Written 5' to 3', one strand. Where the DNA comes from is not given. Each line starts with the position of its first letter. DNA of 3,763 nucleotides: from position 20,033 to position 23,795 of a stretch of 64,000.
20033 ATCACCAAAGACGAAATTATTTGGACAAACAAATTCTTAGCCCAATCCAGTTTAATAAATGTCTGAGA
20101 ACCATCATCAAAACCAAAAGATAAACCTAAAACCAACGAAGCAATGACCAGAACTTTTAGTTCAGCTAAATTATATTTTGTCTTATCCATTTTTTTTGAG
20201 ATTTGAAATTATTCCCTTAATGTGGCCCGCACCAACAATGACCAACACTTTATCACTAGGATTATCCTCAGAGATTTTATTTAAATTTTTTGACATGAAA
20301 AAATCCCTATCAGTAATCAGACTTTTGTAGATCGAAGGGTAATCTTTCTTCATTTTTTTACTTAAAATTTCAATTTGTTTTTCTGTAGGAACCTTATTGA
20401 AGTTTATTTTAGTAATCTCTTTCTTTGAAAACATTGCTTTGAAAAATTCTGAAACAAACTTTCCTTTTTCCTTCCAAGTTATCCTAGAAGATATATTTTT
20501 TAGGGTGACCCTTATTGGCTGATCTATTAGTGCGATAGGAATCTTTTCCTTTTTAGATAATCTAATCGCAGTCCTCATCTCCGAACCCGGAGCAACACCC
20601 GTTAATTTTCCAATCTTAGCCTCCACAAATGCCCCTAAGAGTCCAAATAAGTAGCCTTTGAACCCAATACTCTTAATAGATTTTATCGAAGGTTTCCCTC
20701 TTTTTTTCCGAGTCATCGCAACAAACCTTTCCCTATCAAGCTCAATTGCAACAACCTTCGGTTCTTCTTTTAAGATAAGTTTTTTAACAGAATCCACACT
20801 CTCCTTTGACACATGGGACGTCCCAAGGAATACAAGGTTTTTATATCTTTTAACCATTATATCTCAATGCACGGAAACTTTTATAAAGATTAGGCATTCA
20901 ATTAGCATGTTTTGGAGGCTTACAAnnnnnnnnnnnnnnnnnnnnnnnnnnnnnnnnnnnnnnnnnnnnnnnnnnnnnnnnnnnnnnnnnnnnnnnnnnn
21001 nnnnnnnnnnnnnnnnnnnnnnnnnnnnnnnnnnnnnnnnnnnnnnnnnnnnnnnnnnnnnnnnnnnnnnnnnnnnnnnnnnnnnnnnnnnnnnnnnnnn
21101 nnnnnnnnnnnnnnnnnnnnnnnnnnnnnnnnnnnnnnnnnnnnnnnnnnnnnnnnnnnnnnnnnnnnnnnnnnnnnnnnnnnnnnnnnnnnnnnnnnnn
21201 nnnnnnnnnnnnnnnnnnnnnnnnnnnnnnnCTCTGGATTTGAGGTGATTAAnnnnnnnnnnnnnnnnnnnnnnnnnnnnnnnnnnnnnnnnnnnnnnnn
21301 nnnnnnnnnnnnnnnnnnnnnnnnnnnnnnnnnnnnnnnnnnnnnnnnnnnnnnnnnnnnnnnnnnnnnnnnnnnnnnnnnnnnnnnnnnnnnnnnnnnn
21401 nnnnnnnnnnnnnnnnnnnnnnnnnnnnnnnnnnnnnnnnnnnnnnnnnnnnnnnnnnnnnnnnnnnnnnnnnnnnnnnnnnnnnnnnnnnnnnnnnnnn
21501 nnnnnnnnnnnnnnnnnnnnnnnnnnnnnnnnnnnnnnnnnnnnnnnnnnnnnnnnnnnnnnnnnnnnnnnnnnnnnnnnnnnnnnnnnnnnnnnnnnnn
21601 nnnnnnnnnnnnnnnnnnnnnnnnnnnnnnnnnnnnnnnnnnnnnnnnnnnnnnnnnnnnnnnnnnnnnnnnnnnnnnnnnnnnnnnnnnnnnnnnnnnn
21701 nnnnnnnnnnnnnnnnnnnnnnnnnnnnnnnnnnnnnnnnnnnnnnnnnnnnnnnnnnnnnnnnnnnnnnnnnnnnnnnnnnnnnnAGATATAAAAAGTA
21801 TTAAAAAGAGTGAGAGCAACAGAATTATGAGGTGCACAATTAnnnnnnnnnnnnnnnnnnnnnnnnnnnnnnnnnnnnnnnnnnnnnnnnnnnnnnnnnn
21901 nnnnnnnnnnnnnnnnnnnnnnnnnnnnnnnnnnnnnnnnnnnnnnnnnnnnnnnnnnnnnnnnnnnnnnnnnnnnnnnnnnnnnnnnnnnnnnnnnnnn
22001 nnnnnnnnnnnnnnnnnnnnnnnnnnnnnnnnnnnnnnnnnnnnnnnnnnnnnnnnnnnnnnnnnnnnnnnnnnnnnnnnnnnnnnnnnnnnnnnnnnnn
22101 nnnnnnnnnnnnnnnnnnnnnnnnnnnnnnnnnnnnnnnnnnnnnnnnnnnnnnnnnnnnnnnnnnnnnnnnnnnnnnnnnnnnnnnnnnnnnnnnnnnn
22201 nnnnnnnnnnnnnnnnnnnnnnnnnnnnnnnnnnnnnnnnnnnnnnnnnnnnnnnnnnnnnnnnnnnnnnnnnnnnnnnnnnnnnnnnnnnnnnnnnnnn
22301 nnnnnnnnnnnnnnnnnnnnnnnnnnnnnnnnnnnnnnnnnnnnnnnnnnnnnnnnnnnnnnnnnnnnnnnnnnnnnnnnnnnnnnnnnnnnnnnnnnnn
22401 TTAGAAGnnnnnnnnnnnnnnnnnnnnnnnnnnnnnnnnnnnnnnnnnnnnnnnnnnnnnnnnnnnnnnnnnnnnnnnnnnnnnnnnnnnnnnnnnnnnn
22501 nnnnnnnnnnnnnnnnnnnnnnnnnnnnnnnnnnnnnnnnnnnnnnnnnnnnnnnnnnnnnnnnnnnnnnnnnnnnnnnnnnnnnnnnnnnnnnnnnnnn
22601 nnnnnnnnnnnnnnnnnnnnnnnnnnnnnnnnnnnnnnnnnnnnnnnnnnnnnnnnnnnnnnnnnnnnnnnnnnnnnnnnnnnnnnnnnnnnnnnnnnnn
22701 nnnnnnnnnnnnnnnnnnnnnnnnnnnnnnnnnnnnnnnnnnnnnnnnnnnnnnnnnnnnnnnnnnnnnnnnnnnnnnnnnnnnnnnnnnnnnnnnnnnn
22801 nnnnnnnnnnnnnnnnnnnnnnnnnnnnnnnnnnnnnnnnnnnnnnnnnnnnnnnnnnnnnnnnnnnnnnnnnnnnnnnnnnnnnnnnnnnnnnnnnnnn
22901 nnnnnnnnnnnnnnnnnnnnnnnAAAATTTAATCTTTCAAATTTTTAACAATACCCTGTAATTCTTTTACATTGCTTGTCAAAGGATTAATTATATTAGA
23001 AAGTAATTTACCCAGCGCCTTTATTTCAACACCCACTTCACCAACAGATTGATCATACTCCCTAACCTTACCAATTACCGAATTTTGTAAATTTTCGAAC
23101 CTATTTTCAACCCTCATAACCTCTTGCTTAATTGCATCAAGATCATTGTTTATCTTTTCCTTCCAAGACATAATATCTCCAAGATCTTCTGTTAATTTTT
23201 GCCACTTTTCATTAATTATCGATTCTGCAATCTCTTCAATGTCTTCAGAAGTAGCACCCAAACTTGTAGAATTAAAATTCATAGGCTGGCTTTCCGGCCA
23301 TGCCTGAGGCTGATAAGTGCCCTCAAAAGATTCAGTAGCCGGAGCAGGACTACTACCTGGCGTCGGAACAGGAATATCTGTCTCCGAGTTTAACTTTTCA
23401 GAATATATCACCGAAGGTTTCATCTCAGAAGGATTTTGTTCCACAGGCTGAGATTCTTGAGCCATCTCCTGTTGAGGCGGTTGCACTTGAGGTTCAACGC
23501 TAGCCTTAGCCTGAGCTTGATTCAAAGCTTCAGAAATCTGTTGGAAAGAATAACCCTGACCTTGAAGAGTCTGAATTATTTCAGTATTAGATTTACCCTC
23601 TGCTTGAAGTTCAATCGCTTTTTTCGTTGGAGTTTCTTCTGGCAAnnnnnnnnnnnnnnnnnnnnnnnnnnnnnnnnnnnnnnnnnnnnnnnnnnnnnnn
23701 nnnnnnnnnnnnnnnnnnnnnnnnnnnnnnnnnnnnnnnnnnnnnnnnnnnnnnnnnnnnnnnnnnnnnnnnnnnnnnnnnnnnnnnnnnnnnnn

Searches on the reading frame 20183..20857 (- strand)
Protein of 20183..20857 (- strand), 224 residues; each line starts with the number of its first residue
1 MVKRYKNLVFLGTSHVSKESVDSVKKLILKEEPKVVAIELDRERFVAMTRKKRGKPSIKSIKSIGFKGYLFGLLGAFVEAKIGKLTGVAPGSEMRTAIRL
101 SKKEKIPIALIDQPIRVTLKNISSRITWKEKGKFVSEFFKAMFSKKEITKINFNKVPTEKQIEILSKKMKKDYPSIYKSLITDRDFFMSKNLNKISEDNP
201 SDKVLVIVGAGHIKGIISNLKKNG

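Call 9: search_protein_families(library=pfam, max_evalue=0.001, proteins=[window:20183-20857:-])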
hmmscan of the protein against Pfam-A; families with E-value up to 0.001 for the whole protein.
window:20183-20857:- (224 aa): 2 families
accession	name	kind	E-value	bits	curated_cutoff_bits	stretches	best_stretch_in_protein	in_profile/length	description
PF01963.22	TraB_PrgY_gumN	-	1.4e-20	74.7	26.8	1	8-223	12-257/263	TraB/PrgY/gumN family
PF18950.5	DUF5694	-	1.5e-05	25.9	27.5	1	183-219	134-169/185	Family of unknown function (DUF5694)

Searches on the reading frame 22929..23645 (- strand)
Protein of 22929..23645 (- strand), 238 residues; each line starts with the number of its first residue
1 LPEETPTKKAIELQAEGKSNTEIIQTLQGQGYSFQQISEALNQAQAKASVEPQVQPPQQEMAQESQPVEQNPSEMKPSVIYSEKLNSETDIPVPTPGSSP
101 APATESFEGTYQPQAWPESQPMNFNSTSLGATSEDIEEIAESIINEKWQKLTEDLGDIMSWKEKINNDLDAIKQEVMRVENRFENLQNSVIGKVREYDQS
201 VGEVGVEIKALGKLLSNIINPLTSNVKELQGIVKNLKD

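Call 7: search_protein_families(library=pfam, max_evalue=0.01, proteins=[window:22929-23645:-])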
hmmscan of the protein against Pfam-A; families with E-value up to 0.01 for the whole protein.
window:22929-23645:- (238 aa): 2 families
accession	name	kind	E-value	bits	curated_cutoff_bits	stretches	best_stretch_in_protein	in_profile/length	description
PF03819.22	MazG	-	0.0097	16.6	22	0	128-160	6-38/74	MazG nucleotide pyrophosphohydrolase domain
PF14193.11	DUF4315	-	0.0097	16.4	27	0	9-64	24-79/79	Domain of unknown function (DUF4315)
